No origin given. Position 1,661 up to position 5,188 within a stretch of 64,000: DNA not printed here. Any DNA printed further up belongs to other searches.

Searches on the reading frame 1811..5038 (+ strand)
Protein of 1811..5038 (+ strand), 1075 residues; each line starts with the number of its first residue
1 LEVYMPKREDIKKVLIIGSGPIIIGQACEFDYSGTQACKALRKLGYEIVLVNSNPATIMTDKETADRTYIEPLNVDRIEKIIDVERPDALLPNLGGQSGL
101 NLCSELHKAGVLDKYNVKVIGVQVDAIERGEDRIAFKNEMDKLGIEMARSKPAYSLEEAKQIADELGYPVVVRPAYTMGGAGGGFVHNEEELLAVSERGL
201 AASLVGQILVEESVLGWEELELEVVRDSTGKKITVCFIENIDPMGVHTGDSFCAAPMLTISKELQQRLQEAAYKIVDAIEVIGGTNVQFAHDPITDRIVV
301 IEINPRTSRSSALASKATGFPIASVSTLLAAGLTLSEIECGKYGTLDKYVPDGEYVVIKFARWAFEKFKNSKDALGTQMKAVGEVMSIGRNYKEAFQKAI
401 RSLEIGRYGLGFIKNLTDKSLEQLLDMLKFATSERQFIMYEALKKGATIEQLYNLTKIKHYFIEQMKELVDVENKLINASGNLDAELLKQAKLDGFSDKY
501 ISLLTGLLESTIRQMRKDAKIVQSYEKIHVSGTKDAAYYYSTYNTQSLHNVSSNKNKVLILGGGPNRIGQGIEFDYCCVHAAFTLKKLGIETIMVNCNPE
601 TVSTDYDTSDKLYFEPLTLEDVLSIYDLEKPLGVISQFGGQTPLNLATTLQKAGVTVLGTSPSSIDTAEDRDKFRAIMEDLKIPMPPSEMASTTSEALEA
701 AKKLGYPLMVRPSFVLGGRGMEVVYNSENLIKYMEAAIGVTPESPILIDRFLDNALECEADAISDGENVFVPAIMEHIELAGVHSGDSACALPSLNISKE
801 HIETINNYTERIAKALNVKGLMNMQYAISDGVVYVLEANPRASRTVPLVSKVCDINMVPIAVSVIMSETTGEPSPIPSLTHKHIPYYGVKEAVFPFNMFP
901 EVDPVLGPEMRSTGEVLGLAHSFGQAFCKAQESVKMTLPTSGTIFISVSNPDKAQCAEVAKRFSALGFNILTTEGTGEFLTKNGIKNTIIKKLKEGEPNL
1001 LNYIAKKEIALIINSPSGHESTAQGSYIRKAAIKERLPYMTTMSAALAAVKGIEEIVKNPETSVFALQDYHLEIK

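Call 18: search_protein_families(library=pfam, proteins=[window:1811-5038:+], max_evalue=0.001)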
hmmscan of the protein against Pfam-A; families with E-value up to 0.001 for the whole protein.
window:1811-5038:+ (1075 aa): 11 families
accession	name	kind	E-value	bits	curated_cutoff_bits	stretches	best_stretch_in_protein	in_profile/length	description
PF25596.1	CPSase_L_D1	-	2.7e-100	330.9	27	2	555-666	2-117/118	Carbamoyl phosphate synthase preATP-grasp domain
PF02786.22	CPSase_L_D2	-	1.3e-95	319.3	19.8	2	132-337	1-210/211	Carbamoyl-phosphate synthase L chain, ATP binding domain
PF02787.25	CPSase_L_D3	-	1.5e-24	86.2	26.6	1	427-504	2-79/80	Carbamoyl-phosphate synthetase large chain, oligomerisation domain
PF02222.28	ATP-grasp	-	2.4e-23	83.2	27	2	140-308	3-164/179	ATP-grasp domain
PF02142.27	MGS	-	4.2e-18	65.7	24.1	1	957-1041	3-94/94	MGS-like domain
PF07478.18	Dala_Dala_lig_C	-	3.1e-17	63.2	24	2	157-305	26-174/204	D-ala D-ala ligase C-terminus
PF02655.19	ATP-grasp_3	-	5e-11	43.4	23.2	1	161-307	25-157/160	ATP-grasp domain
PF15632.11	ATPgrasp_Ter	-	5.9e-11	42.7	29.1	1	801-870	45-113/131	ATP-grasp in the biosynthetic pathway with Ter operon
PF01071.24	GARS_A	-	1.5e-08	35.2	27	0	675-780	7-117/194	Phosphoribosylglycinamide synthetase, ATP-grasp (A) domain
PF13549.11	ATP-grasp_5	-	1.6e-08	34.6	27.6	0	672-710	13-51/221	ATP-grasp domain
PF08442.15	ATP-grasp_2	-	2.4e-07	31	29.5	0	140-205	11-81/202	ATP-grasp domain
